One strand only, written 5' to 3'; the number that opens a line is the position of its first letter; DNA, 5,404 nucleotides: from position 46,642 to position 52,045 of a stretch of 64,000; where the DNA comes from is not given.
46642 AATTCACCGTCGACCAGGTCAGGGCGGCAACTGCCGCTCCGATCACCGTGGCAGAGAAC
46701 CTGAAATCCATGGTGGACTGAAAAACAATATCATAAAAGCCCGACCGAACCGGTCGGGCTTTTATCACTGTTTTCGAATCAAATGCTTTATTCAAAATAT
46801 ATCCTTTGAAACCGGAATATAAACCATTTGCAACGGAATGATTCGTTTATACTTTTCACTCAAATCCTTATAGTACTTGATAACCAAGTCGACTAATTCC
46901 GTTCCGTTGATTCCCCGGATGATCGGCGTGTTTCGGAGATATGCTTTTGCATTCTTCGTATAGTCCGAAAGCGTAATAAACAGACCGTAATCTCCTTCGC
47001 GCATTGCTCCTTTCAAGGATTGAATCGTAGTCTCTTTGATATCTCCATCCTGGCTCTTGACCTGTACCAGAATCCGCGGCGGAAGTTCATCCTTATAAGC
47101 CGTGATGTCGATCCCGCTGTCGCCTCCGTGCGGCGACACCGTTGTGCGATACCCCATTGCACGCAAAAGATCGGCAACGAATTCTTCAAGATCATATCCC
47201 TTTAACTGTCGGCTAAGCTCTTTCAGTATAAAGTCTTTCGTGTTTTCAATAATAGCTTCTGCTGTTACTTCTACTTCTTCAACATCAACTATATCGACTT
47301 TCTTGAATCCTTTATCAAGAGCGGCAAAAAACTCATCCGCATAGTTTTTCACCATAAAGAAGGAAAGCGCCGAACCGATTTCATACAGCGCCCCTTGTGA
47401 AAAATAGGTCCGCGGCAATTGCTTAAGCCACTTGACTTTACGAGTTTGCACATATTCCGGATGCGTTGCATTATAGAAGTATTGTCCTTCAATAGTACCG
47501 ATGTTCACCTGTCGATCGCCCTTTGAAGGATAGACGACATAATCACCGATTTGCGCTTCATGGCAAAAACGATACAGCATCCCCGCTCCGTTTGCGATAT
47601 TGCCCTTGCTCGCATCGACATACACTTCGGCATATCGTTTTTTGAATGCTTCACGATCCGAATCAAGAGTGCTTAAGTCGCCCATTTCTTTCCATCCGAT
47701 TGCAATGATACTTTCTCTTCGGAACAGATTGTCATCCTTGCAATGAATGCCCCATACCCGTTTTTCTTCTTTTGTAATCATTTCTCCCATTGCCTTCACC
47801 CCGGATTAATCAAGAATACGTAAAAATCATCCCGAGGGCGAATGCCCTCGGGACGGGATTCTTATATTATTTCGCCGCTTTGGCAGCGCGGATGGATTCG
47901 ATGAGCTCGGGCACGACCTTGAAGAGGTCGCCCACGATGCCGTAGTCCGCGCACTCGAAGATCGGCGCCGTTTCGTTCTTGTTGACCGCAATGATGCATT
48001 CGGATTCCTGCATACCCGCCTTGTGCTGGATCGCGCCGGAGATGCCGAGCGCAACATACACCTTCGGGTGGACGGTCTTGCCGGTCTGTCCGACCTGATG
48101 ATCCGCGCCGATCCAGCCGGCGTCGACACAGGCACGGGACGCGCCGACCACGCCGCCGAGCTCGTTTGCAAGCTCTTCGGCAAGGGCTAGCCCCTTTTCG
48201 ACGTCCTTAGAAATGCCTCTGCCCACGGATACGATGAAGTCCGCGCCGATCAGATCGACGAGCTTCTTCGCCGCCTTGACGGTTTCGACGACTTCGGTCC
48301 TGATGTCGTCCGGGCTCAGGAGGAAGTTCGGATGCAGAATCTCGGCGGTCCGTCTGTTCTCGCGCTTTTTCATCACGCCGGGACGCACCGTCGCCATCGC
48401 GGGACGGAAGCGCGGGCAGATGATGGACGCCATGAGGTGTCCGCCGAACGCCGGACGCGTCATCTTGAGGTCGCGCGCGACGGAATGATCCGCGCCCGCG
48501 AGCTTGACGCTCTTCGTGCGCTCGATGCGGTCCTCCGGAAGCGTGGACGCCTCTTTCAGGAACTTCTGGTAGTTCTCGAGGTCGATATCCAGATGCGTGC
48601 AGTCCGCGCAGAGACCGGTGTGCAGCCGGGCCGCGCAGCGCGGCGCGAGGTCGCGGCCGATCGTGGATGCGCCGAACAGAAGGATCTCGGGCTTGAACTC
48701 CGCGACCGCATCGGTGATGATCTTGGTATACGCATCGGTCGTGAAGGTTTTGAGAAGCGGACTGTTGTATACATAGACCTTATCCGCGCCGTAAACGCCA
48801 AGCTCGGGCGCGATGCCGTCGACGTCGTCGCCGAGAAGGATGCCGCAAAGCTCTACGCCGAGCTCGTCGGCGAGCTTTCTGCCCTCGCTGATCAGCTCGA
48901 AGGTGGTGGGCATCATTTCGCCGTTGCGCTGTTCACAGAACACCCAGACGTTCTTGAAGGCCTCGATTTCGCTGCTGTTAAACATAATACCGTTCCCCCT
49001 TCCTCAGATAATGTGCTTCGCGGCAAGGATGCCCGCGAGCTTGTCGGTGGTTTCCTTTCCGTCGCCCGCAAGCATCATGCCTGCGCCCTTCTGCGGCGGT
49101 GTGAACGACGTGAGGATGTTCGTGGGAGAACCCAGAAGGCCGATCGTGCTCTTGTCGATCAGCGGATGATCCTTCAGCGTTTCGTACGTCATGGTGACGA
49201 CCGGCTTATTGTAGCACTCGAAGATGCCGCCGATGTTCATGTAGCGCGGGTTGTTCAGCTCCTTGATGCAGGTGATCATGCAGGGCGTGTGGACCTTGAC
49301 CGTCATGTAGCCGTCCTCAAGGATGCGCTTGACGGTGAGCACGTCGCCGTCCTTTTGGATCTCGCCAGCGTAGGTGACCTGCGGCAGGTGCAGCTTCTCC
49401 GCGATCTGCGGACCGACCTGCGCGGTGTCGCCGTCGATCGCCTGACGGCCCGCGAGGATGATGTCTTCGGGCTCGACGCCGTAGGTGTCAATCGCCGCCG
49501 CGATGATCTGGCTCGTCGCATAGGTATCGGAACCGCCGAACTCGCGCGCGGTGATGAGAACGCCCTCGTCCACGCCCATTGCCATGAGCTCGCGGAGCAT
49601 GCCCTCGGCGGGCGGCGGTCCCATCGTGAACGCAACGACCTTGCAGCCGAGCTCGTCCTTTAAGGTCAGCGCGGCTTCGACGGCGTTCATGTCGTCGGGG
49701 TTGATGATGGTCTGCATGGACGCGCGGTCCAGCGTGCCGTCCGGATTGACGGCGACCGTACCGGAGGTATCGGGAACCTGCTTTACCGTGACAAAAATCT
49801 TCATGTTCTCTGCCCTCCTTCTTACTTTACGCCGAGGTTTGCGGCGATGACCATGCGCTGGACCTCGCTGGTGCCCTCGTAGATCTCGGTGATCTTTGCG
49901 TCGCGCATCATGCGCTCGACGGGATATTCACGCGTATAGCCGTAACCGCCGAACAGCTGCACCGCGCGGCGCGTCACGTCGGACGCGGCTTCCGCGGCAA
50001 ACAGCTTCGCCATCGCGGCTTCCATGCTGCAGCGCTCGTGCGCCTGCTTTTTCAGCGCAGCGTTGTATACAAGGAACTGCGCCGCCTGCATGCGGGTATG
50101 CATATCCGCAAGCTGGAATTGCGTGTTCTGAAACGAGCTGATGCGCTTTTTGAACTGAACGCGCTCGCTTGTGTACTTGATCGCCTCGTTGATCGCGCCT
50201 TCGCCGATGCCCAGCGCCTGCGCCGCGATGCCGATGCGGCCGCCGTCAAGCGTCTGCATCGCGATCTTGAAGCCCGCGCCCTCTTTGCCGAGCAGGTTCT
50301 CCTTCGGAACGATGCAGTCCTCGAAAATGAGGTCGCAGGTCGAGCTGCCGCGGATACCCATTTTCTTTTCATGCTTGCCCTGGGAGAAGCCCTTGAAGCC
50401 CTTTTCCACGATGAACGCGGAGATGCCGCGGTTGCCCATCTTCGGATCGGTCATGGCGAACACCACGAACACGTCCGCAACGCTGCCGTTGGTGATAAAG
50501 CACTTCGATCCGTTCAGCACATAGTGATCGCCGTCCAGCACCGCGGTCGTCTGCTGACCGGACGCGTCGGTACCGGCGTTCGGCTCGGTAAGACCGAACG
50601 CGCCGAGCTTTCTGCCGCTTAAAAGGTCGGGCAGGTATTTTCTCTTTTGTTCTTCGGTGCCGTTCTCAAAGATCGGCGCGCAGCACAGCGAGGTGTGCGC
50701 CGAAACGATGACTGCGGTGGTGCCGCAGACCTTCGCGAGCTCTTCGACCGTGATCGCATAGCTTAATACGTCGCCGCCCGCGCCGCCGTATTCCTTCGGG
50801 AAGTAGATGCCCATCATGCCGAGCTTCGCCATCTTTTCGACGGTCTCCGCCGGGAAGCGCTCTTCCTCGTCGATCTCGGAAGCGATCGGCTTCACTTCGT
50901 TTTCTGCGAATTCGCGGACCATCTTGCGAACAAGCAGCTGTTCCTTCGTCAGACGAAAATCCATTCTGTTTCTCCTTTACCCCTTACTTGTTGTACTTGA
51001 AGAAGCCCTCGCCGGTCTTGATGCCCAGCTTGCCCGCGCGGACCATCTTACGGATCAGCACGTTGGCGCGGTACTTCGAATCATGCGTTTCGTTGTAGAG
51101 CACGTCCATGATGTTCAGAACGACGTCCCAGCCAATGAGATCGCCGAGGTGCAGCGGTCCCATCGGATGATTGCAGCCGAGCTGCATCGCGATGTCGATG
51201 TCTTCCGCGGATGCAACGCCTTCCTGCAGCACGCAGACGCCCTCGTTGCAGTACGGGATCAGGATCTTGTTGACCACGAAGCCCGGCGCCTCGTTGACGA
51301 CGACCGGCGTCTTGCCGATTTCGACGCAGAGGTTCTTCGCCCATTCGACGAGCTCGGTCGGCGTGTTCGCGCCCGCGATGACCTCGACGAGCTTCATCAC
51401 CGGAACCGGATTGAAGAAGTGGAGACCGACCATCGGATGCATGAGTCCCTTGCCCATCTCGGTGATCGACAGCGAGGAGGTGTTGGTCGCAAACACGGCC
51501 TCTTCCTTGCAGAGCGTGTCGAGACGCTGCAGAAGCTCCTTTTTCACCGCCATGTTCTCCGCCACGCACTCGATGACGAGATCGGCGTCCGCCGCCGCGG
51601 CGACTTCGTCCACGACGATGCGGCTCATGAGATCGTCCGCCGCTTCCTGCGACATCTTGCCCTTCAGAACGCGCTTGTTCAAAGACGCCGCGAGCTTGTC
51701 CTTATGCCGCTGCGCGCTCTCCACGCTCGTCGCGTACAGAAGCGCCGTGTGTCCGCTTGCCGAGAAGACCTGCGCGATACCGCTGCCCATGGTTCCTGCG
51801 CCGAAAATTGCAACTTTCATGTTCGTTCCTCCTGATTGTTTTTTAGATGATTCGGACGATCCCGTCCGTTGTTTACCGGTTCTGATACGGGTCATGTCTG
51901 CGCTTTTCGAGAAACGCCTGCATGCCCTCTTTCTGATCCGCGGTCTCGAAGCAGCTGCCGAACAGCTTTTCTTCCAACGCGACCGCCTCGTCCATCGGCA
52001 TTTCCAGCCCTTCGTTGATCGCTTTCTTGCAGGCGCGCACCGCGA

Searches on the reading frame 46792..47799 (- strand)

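Call 49: search_protein_families(library=pfam, proteins=[window:46792-47799:-], max_evalue=0.00001)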
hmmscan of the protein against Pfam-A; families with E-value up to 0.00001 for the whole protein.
window:46792-47799:- (335 aa): 2 families
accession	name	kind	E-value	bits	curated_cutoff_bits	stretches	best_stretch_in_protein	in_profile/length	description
PF04471.18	Mrr_cat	-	4.3e-25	88.5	21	1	197-305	2-114/115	Restriction endonuclease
PF22722.2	NA-iREase1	-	7.6e-08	32.7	27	1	204-304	1-106/106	NACHT-associated inactive Restriction Endonuclease 1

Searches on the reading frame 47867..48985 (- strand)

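Call 49: search_protein_families(library=pfam, proteins=[window:47867-48985:-], max_evalue=0.00001)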
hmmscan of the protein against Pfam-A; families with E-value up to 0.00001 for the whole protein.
window:47867-48985:- (372 aa): 2 families
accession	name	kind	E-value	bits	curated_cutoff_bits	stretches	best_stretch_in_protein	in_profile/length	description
PF01012.27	ETF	-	5.9e-44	150.5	26.7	2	13-138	1-128/181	Electron transfer flavoprotein domain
PF00766.25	ETF_alpha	-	4.5e-32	110.3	27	1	245-326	2-81/81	Electron transfer flavoprotein FAD-binding domain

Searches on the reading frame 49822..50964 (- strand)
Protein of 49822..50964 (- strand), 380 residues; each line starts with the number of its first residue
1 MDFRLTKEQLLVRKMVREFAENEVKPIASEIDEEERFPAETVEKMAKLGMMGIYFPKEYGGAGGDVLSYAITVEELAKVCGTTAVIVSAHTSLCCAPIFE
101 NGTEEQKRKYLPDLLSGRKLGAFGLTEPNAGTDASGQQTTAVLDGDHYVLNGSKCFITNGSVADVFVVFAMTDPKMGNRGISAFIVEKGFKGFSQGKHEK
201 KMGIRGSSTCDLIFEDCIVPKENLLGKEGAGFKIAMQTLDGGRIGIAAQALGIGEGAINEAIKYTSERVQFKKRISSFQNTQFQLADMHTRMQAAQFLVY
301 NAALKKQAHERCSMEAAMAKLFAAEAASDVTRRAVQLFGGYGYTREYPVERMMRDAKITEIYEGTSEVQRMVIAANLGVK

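Call 49: search_protein_families(library=pfam, proteins=[window:49822-50964:-], max_evalue=0.00001)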
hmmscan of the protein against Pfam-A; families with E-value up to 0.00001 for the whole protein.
window:49822-50964:- (380 aa): 4 families
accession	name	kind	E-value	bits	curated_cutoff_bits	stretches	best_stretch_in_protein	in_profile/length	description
PF00441.29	Acyl-CoA_dh_1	-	3.5e-50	170.5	22.4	1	229-377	1-149/150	Acyl-CoA dehydrogenase, C-terminal domain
PF02771.21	Acyl-CoA_dh_N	-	8.9e-44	148.9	22.9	1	6-117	1-112/113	Acyl-CoA dehydrogenase, N-terminal domain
PF08028.16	Acyl-CoA_dh_2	-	1.9e-27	96.6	22.7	1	244-366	1-133/134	Acyl-CoA dehydrogenase, C-terminal domain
PF02770.24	Acyl-CoA_dh_M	-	2e-27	95.6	33.3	1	122-217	1-97/97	Acyl-CoA dehydrogenase, middle domain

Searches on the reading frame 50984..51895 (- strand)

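Call 49: search_protein_families(library=pfam, proteins=[window:50984-51895:-], max_evalue=0.00001)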
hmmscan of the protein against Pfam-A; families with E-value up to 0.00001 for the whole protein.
window:50984-51895:- (303 aa): 2 families
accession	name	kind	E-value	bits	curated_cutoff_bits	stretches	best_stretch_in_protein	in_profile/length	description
PF02737.24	3HCDH_N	-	3e-56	190.6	22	1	27-202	1-179/180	3-hydroxyacyl-CoA dehydrogenase, NAD binding domain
PF00725.27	3HCDH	-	9.6e-32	109.8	22.1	1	205-301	1-97/97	3-hydroxyacyl-CoA dehydrogenase, C-terminal domain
